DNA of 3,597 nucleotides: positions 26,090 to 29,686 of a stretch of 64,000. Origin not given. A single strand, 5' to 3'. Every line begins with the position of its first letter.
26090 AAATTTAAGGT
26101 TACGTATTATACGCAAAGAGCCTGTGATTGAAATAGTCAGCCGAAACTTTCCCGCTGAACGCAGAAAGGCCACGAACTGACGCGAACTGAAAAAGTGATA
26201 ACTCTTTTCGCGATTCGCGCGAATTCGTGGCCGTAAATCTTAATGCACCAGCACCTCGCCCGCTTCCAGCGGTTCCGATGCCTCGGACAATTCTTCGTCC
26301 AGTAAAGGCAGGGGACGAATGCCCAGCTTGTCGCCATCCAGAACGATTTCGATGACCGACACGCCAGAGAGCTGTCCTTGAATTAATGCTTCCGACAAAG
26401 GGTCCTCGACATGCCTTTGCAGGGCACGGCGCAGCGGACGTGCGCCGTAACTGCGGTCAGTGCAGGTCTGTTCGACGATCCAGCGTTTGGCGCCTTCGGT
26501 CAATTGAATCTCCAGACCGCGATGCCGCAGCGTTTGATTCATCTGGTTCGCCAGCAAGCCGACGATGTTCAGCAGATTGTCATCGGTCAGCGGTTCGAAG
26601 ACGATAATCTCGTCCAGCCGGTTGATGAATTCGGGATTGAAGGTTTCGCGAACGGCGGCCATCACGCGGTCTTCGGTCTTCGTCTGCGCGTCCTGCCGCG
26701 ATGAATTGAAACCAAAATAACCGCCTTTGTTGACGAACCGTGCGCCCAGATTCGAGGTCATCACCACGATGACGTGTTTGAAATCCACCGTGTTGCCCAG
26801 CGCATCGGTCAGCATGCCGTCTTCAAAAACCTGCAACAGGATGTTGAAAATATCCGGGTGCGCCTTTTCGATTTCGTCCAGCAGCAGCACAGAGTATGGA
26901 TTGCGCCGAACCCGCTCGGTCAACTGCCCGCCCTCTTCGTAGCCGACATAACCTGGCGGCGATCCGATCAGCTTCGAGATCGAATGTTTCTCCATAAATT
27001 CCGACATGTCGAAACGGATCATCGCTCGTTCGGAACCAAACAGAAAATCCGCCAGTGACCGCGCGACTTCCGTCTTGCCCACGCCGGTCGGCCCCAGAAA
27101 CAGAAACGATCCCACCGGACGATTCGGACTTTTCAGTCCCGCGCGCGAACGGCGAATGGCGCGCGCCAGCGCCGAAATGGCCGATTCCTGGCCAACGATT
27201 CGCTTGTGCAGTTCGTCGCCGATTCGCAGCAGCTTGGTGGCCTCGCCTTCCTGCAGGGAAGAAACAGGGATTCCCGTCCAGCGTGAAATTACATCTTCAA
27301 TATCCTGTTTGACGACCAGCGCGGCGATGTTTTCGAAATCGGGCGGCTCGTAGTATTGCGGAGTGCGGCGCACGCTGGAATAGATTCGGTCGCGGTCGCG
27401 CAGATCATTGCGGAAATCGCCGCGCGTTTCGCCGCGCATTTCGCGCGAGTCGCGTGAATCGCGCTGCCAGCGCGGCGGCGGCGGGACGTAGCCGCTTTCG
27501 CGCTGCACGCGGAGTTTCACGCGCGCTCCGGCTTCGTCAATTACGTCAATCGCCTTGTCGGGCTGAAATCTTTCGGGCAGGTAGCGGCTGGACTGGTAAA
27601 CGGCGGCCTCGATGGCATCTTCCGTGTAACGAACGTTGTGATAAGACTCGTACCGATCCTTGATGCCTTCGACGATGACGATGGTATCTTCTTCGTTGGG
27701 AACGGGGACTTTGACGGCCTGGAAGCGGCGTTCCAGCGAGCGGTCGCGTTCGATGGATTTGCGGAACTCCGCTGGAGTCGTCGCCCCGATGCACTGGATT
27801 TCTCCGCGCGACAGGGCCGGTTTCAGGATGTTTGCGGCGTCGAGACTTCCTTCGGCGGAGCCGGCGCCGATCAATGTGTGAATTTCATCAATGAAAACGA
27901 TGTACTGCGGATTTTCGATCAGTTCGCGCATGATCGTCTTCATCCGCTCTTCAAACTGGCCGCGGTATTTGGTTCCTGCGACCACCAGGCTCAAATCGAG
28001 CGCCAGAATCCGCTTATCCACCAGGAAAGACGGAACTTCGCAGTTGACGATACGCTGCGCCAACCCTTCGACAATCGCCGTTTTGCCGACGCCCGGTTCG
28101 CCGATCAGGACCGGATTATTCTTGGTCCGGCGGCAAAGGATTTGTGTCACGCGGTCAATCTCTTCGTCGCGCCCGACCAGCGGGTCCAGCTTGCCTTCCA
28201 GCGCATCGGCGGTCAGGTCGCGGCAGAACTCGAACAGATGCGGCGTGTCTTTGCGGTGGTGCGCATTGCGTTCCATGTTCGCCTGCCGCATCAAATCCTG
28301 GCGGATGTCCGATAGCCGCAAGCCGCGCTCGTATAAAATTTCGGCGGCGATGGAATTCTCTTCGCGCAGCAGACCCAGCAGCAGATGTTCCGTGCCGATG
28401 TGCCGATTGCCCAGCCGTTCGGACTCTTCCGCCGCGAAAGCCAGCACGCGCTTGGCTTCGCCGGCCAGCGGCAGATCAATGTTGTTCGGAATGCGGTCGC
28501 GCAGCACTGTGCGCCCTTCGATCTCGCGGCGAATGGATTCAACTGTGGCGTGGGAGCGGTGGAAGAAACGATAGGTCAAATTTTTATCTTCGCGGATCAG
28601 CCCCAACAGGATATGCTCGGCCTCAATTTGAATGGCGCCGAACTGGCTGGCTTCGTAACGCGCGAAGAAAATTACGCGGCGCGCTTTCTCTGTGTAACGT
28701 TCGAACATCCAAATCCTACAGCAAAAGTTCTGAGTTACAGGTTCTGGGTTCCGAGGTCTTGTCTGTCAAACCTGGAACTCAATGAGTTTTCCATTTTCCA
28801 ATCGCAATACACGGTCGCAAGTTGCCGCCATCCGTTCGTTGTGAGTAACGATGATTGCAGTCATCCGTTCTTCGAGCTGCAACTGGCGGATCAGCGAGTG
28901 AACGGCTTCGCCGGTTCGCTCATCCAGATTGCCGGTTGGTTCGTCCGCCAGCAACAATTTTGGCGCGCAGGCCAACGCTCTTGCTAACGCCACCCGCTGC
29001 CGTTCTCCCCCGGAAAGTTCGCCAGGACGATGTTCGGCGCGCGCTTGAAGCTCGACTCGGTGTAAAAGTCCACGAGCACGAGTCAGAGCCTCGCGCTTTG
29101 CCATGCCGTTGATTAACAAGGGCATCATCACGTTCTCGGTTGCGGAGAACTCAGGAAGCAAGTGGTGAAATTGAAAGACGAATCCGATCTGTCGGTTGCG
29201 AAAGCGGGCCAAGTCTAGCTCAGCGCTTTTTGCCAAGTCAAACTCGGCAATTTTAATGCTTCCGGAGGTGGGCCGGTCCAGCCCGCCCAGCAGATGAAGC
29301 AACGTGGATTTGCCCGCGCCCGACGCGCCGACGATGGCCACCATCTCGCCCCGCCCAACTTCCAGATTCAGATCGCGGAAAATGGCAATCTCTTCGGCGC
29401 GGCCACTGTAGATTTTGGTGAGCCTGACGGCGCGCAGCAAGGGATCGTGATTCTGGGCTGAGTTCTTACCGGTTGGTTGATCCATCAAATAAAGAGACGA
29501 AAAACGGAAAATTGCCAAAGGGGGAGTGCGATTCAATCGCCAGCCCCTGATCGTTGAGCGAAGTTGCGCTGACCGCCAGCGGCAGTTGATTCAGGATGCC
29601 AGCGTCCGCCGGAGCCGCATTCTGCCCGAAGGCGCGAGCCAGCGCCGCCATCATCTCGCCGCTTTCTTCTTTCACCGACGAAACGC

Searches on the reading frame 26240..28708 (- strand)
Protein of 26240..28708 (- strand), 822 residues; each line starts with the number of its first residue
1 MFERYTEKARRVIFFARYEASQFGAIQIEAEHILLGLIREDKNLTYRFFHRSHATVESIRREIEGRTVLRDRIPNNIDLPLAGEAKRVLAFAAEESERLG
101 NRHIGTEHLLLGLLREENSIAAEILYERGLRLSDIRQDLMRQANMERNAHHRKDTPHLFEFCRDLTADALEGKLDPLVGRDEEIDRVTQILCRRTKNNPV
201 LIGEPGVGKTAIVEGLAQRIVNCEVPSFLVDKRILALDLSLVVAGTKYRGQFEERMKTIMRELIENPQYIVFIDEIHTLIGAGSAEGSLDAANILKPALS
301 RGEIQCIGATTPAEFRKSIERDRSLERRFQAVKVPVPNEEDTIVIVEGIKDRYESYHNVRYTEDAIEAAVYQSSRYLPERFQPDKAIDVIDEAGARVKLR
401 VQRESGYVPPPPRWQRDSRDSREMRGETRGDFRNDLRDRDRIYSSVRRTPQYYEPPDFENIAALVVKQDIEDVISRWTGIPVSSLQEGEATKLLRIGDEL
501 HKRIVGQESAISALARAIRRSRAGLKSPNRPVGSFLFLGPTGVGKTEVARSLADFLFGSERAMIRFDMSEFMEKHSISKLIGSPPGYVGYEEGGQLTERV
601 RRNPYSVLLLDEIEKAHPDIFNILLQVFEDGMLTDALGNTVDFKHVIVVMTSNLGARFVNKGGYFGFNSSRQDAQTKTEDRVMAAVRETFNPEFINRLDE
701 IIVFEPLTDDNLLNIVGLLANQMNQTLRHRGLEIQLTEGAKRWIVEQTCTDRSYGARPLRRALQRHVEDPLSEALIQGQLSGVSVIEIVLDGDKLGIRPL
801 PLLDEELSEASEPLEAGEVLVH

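Call 9: search_protein_families(library=pfam, proteins=[window:26240-28708:-], max_evalue=0.001)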
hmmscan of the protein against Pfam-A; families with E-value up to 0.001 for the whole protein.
window:26240-28708:- (822 aa): 17 families
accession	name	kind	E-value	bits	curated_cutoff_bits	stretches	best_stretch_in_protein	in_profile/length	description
PF07724.20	AAA_2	-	2e-69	233.3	27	1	530-701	1-166/166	AAA domain (Cdc48 subfamily)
PF17871.7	AAA_lid_9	-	5.5e-26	90.9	22.8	1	339-404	2-67/104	AAA lid domain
PF00004.35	AAA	-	1e-22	81.4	21.2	2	200-321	2-120/131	ATPase family associated with various cellular activities (AAA)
PF10431.15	ClpB_D2-small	-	3.4e-21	75.5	21.9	1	707-786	1-79/81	C-terminal, D2-small domain, of ClpB protein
PF02861.25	Clp_N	-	4.2e-21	75.3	20.7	2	92-141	1-50/53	Clp amino terminal domain, pathogenicity island component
PF07728.20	AAA_5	-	6.9e-19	68.7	22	2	535-655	2-124/139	AAA domain (dynein-related subfamily)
PF13191.12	AAA_16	-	7.6e-14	53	32.6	1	176-221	1-49/167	AAA ATPase domain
PF13401.12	AAA_22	-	1.8e-11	44.9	27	1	194-315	3-126/130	AAA domain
PF00158.32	Sigma54_activat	-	1.7e-08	34.8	20.2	1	533-645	23-133/168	Sigma-54 interaction domain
PF05621.17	TniB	-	2.1e-06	27.7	22.4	1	218-335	70-185/189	Bacterial TniB protein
PF20030.5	bpMoxR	-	3.7e-06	26.6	27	0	175-229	12-63/205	MoxR domain in the MoxR-vWA-beta-propeller ternary systems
PF13173.12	AAA_14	-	1.4e-05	25.5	27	0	200-281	6-76/129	AAA domain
PF12775.13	AAA_7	-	3.8e-05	23.7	25.8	0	534-582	35-83/181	P-loop containing dynein motor region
PF13238.12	AAA_18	-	4.1e-05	24.5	29.4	0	201-268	3-68/128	AAA domain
PF01695.23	IstB_IS21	-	5.2e-05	23.3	24.1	0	194-260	90-152/238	IstB-like ATP binding protein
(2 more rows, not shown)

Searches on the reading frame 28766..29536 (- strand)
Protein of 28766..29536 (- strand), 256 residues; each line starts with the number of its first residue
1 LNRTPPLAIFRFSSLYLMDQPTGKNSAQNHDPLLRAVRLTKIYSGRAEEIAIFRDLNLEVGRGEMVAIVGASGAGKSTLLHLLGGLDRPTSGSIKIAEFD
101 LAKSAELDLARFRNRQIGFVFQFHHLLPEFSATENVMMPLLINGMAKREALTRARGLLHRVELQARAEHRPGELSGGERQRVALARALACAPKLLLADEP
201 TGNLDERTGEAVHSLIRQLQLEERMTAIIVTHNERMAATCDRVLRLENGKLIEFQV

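Call 68: search_protein_families(library=pfam, proteins=[window:28766-29536:-], max_evalue=0.00001)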
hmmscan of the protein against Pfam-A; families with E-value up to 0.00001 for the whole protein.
window:28766-29536:- (256 aa): 2 families
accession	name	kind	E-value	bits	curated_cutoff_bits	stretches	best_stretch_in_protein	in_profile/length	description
PF00005.33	ABC_tran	-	1e-35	123.8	25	1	54-201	2-136/137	ABC transporter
PF02463.25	SMC_N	-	1.3e-07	31.8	40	0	166-247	135-212/220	RecF/RecN/SMC N terminal domain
